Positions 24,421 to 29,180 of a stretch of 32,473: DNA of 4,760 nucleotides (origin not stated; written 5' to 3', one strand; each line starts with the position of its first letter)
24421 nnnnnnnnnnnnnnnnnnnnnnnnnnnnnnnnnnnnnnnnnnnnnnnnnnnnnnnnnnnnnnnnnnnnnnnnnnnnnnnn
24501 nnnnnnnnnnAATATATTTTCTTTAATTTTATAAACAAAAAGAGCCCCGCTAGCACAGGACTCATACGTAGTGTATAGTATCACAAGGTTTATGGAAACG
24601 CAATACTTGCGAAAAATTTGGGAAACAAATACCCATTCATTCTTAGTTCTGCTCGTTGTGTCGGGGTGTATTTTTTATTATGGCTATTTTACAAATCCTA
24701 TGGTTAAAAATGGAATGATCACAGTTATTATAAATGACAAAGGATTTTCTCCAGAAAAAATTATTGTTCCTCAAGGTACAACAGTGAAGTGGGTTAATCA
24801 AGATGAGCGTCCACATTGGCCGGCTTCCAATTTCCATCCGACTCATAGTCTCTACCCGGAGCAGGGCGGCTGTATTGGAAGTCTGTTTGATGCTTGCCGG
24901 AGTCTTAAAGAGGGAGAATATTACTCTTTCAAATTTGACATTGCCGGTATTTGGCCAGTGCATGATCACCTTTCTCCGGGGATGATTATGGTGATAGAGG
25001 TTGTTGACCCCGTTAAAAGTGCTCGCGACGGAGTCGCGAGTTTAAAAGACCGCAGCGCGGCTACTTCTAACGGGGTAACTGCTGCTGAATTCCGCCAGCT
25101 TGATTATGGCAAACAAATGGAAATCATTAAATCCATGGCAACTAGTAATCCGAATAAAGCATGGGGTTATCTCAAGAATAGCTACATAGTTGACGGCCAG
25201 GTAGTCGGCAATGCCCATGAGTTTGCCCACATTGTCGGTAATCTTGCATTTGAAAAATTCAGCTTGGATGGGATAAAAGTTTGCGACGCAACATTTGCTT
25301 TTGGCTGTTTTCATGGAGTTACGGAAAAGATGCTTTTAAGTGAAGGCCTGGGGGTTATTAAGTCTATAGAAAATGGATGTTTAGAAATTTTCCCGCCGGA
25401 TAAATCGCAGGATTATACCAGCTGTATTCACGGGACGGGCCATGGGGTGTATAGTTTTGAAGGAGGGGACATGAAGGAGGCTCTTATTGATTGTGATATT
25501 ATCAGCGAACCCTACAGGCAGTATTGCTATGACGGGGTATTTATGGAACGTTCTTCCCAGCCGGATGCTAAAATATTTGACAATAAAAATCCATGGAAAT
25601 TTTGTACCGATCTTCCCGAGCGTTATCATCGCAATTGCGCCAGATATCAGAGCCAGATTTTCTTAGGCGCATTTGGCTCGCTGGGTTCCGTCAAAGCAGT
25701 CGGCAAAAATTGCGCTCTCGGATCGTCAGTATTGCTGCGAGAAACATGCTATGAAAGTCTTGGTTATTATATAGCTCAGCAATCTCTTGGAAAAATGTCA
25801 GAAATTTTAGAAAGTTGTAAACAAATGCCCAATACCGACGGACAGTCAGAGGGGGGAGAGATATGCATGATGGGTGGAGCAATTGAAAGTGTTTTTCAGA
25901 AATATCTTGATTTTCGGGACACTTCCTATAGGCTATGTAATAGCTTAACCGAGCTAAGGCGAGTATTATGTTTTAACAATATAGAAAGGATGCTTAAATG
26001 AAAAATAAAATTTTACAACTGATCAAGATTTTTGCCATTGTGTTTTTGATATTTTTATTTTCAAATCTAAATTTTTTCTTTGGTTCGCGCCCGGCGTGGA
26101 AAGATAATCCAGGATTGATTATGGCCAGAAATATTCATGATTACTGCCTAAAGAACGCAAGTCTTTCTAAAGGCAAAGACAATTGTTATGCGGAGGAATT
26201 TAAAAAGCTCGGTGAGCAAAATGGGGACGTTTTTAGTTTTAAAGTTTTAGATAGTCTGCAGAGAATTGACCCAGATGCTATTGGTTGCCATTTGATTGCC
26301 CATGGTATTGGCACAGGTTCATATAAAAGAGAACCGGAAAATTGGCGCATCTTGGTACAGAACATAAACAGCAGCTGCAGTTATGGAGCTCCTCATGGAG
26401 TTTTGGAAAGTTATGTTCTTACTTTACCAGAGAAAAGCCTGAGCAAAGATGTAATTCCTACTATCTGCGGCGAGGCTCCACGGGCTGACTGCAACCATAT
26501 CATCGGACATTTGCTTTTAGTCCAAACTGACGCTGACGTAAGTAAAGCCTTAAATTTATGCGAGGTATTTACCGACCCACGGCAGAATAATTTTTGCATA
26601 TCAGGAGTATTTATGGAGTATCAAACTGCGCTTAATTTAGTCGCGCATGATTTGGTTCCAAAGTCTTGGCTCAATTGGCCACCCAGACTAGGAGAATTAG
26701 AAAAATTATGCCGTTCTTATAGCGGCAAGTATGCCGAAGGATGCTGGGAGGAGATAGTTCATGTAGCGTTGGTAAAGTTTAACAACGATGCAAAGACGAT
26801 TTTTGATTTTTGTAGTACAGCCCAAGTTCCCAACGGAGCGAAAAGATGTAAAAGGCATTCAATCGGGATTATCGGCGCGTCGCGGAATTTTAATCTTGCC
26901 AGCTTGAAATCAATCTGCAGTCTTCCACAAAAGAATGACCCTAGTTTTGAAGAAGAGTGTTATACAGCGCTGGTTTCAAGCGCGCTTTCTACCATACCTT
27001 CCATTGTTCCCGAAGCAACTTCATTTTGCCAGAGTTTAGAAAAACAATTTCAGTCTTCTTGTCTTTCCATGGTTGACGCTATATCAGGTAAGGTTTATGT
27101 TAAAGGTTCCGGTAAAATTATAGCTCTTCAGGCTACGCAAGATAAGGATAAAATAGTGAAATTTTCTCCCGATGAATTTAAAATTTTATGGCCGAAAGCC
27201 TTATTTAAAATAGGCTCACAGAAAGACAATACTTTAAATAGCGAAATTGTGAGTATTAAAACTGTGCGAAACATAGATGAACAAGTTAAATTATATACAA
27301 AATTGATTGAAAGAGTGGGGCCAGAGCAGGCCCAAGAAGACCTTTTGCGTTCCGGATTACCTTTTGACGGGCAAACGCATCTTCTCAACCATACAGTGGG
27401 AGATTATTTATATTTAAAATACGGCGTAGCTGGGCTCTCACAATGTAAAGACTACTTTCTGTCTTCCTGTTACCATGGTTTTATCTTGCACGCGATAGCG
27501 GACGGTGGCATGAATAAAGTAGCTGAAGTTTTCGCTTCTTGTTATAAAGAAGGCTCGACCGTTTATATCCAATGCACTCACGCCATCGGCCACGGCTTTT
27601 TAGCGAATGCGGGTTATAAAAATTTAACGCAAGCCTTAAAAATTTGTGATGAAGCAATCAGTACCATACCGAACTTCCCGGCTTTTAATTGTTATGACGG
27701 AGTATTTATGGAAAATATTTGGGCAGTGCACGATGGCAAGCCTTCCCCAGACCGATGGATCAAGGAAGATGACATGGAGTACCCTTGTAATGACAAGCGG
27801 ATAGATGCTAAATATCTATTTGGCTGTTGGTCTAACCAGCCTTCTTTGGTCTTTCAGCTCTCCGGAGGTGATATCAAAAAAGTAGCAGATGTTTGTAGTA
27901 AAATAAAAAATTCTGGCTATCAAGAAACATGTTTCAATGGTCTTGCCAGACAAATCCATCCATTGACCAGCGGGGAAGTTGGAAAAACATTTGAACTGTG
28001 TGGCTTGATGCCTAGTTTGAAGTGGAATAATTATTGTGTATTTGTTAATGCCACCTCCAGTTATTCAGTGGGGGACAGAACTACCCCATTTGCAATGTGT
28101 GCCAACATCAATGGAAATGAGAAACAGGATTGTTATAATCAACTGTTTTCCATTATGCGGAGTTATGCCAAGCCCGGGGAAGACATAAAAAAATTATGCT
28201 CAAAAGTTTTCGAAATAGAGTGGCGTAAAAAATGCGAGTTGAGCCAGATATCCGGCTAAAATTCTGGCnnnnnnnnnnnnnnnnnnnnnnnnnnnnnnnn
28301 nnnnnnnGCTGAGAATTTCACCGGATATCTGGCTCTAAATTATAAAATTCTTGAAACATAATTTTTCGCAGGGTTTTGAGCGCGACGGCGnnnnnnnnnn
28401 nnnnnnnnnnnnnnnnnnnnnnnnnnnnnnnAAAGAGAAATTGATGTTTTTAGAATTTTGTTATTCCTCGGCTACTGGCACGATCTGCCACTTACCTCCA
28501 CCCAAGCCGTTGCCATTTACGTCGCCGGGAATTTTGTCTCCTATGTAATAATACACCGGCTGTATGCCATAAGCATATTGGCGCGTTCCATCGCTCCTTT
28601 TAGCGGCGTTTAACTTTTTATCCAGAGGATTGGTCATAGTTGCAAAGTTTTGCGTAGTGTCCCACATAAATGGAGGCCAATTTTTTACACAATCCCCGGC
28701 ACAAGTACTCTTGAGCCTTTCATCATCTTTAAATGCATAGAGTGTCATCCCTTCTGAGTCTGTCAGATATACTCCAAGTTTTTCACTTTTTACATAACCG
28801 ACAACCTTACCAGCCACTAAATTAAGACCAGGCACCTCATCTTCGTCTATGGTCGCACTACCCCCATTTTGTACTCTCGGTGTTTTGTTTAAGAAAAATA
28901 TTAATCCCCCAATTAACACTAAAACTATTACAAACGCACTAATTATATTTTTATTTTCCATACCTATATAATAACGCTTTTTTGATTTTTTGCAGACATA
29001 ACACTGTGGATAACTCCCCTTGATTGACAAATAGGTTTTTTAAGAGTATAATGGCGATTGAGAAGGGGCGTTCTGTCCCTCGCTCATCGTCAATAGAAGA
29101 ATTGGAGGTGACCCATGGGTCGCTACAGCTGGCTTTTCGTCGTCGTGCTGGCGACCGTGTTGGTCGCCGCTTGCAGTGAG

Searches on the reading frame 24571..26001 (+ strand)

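Call 7: search_protein_families(library=pfam, proteins=[window:24571-26001:+], max_evalue=0.01)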
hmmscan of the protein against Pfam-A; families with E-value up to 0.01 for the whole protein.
window:24571-26001:+ (476 aa): 1 family
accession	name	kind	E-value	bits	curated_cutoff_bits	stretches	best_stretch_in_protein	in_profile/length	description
PF13473.12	Cupredoxin_1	-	7.6e-05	23.1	27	1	46-82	19-57/104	Cupredoxin-like domain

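Call 74: search_protein_families(library=ncbifam, proteins=[window:24571-26001:+], max_evalue=0.01)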
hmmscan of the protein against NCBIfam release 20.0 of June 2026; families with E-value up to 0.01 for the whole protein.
window:24571-26001:+ (476 aa): 0 families

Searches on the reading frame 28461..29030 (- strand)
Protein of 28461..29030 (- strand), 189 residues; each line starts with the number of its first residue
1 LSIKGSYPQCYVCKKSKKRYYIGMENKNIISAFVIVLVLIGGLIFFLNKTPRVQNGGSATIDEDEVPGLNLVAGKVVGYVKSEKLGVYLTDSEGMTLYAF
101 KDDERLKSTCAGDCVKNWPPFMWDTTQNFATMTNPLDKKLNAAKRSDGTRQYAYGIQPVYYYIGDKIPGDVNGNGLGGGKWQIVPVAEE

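Call 7: search_protein_families(library=pfam, proteins=[window:28461-29030:-], max_evalue=0.01)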
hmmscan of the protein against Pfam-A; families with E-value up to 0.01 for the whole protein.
window:28461-29030:- (189 aa): 1 family
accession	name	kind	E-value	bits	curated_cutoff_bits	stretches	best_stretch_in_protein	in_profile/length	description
PF03640.20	Lipoprotein_15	-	1.9e-22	78.9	24.4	2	82-122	4-47/47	Secreted repeat of unknown function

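Call 74: search_protein_families(library=ncbifam, proteins=[window:28461-28961:-], max_evalue=0.01)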
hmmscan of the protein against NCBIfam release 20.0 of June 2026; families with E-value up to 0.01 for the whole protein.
window:28461-28961:- (166 aa): 1 family
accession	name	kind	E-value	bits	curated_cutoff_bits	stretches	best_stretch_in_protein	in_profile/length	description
NF040526.1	SCO0930_lipo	equivalog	5.4e-24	85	275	1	57-159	200-301/311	SCO0930 family lipoprotein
